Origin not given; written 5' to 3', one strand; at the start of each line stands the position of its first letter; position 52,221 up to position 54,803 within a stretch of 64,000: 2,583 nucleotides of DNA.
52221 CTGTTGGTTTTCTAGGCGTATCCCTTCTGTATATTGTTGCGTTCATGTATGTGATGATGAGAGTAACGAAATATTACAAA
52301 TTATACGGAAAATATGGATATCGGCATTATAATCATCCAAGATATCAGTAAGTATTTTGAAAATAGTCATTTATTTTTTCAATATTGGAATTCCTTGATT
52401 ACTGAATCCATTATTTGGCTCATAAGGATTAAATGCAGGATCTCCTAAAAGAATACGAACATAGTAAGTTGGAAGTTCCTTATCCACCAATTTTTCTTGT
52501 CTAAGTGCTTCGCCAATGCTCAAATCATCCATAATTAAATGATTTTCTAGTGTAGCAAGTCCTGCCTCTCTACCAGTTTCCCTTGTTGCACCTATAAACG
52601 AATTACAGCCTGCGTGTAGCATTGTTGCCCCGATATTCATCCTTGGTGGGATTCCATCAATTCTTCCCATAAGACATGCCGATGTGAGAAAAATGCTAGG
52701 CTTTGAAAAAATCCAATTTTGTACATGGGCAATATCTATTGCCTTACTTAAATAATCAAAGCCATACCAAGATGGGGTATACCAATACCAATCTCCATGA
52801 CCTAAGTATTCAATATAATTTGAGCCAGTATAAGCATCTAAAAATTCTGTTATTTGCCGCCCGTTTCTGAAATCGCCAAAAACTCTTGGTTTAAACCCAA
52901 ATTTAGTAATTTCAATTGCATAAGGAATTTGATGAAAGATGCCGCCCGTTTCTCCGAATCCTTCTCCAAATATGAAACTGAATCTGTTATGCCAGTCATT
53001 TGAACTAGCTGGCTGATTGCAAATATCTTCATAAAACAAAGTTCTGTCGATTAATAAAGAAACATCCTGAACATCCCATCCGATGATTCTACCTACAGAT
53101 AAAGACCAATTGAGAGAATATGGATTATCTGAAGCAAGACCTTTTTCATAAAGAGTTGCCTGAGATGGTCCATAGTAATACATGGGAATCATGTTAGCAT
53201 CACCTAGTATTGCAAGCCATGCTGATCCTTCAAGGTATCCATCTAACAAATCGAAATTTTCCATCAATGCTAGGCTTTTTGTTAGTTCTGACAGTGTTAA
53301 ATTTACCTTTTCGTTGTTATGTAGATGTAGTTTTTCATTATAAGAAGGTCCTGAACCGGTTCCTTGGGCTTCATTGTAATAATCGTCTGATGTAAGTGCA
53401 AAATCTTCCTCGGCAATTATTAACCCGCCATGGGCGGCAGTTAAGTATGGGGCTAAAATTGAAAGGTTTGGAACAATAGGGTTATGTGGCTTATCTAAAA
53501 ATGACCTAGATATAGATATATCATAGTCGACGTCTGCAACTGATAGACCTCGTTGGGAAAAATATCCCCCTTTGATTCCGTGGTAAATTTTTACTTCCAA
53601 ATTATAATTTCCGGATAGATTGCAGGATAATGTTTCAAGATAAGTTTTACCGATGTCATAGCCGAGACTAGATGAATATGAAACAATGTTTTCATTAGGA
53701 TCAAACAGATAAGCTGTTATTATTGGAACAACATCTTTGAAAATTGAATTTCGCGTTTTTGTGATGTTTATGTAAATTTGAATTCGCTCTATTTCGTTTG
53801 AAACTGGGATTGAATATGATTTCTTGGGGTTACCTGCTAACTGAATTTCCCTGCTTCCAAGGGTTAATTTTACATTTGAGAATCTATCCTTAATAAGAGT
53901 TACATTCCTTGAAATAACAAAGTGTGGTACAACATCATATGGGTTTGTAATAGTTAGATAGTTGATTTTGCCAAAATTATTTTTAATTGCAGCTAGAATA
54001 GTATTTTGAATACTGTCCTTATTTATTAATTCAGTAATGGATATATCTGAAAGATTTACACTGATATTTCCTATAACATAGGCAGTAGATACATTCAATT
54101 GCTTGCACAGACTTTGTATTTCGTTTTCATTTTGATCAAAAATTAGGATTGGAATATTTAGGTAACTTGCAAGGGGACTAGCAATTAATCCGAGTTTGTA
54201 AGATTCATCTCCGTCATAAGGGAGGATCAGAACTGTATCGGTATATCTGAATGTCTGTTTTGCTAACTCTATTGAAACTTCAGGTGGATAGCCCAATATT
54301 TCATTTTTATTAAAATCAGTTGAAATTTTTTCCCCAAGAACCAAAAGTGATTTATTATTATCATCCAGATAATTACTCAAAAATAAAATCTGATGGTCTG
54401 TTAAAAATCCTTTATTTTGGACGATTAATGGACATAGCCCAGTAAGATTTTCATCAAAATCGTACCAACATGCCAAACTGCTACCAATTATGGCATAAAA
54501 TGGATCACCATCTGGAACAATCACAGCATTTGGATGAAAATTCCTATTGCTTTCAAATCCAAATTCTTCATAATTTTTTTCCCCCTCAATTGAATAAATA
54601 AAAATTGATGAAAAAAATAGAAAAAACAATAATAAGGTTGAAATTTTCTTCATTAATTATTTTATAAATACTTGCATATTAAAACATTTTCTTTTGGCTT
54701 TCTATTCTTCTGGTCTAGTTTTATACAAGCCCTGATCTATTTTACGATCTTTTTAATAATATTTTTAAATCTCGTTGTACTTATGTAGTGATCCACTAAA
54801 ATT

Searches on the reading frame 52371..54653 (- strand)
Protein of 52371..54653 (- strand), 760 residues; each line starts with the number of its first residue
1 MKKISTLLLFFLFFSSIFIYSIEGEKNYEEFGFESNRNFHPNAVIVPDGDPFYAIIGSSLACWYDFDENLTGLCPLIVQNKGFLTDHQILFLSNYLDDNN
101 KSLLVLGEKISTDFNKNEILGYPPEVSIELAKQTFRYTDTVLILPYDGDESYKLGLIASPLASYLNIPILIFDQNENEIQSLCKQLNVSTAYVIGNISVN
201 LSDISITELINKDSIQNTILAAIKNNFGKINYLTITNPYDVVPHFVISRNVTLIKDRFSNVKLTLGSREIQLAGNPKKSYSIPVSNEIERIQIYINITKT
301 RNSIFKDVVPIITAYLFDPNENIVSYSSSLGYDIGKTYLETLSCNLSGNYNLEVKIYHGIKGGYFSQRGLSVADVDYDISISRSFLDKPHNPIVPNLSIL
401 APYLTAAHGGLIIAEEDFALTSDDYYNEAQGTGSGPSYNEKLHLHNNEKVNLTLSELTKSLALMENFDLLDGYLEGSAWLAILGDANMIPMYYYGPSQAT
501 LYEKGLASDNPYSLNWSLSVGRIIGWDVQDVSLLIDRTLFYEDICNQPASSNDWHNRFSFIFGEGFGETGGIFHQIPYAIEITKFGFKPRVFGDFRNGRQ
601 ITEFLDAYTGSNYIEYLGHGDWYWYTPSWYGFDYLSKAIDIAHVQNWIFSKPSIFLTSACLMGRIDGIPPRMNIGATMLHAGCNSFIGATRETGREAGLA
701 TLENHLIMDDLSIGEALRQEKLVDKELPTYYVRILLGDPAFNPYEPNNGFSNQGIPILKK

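Call 9: search_protein_families(library=pfam, proteins=[window:52371-54653:-], max_evalue=0.0001)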
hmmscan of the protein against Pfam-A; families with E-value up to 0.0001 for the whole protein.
window:52371-54653:- (760 aa): 1 family
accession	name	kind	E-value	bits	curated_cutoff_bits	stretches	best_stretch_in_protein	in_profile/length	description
PF01364.23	Peptidase_C25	-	1.9e-16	60.7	23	1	479-742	68-373/374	Peptidase family C25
